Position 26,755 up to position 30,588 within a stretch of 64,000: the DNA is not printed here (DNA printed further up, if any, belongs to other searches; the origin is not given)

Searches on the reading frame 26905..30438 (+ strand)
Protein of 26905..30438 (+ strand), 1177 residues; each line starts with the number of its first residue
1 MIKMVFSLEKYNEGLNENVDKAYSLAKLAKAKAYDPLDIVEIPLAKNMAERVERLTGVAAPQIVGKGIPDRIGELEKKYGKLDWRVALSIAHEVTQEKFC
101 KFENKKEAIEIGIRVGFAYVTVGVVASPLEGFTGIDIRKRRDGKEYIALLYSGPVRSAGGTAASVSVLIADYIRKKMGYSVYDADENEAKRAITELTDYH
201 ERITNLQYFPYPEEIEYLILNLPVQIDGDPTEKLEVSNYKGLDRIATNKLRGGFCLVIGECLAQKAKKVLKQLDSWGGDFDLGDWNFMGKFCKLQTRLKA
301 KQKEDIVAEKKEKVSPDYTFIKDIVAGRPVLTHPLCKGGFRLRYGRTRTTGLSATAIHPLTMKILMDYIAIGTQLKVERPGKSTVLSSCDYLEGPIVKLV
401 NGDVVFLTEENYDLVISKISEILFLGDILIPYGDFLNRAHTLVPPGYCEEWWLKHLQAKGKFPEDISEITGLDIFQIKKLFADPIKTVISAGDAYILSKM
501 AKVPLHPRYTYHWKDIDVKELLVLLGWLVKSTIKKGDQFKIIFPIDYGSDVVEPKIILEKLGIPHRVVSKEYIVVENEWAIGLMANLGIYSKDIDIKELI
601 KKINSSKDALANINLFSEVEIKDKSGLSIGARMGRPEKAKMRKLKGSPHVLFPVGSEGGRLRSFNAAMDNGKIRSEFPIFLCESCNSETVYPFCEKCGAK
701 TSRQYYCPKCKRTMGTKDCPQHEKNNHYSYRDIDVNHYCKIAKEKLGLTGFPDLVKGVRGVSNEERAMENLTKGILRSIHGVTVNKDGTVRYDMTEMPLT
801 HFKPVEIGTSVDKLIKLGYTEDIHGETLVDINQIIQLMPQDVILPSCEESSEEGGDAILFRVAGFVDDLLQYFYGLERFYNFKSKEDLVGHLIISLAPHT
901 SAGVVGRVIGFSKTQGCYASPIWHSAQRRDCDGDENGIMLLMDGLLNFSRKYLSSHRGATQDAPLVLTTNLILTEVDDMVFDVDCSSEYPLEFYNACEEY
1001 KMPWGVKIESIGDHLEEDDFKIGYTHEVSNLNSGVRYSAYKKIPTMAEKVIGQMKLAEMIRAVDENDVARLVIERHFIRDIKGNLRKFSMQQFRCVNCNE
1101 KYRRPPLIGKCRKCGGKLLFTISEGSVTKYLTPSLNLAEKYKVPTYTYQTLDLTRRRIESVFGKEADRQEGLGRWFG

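Call 3: search_protein_families(library=pfam, proteins=[window:26905-30438:+])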
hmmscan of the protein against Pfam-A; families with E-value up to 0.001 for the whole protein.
window:26905-30438:+ (1177 aa): 3 families
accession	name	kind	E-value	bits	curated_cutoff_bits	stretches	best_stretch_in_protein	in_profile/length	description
PF24844.1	PolC_DP2_central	-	1.5e-112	376.7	24.3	1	309-713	3-369/372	DNA polymerase II large subunit DP2, central domain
PF24846.1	PolC_DP2_cat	-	2.4e-109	365.3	24.3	1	753-1049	6-299/299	DNA polymerase II large subunit DP2, catalytic domain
PF03833.19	PolC_DP2_N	-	2.9e-84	282.9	24.3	1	10-292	1-269/271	DNA polymerase II large subunit DP2, N-terminal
